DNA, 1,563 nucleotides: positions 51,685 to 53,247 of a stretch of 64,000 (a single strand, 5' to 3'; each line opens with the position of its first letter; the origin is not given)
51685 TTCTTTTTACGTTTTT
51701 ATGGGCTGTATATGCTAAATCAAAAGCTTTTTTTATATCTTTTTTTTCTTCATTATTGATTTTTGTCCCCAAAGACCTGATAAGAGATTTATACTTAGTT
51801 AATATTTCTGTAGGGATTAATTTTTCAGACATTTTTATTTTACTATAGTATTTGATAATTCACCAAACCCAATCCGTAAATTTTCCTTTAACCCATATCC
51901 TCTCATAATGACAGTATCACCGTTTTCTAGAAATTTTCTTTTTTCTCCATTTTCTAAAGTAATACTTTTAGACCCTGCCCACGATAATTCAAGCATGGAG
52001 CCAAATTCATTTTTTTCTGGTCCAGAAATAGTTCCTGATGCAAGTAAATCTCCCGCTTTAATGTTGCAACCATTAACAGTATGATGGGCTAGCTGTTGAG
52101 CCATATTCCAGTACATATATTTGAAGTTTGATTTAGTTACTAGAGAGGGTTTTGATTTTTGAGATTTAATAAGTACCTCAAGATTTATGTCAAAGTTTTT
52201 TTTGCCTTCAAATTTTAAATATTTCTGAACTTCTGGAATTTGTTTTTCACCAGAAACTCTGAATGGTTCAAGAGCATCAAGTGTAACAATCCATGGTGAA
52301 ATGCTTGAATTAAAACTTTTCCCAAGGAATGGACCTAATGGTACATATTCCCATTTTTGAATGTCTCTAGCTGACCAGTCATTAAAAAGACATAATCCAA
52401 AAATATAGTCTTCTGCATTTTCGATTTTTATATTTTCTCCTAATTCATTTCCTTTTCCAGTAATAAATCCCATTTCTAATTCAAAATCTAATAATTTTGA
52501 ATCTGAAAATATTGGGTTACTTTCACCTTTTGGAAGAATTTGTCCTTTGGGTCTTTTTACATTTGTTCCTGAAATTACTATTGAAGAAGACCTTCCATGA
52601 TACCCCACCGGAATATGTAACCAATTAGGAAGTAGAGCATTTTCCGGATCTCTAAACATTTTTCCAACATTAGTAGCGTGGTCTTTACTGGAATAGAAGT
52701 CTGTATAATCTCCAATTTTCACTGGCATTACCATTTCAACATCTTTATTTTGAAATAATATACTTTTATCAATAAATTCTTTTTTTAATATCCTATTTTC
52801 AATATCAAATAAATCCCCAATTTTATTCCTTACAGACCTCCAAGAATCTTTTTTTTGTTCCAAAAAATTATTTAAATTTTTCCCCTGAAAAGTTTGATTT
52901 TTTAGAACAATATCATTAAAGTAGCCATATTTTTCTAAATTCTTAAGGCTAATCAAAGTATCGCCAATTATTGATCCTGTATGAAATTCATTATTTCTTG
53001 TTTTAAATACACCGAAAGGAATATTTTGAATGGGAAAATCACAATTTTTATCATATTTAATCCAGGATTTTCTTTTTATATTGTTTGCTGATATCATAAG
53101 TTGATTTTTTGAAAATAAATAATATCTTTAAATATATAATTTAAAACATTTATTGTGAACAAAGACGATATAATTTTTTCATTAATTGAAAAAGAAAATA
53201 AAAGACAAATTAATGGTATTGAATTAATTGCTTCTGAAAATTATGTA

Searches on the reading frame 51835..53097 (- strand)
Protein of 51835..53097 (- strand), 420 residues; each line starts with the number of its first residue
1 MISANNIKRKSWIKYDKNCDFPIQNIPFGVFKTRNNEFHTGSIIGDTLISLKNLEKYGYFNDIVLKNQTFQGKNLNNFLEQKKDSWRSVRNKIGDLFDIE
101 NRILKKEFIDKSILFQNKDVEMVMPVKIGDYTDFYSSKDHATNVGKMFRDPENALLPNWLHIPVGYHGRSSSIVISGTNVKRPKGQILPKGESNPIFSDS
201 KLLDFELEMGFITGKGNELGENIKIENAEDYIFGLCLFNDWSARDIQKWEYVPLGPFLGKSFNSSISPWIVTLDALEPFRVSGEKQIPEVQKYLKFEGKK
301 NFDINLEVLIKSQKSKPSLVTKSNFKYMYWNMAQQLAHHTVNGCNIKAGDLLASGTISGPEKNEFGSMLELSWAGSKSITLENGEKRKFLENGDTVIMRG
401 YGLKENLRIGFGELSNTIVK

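Call 57: search_protein_families(library=pfam, proteins=[window:51835-53097:-], max_evalue=0.0001)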
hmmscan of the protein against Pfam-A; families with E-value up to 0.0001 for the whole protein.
window:51835-53097:- (420 aa): 2 families
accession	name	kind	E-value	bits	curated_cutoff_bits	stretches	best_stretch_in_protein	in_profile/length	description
PF01557.24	FAA_hydrolase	-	7.8e-39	134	23.9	1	132-419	4-214/214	Fumarylacetoacetate (FAA) hydrolase C-terminal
PF09298.16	FAA_hydrolase_N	-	2.5e-20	73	25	1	24-125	1-105/105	Fumarylacetoacetase N-terminal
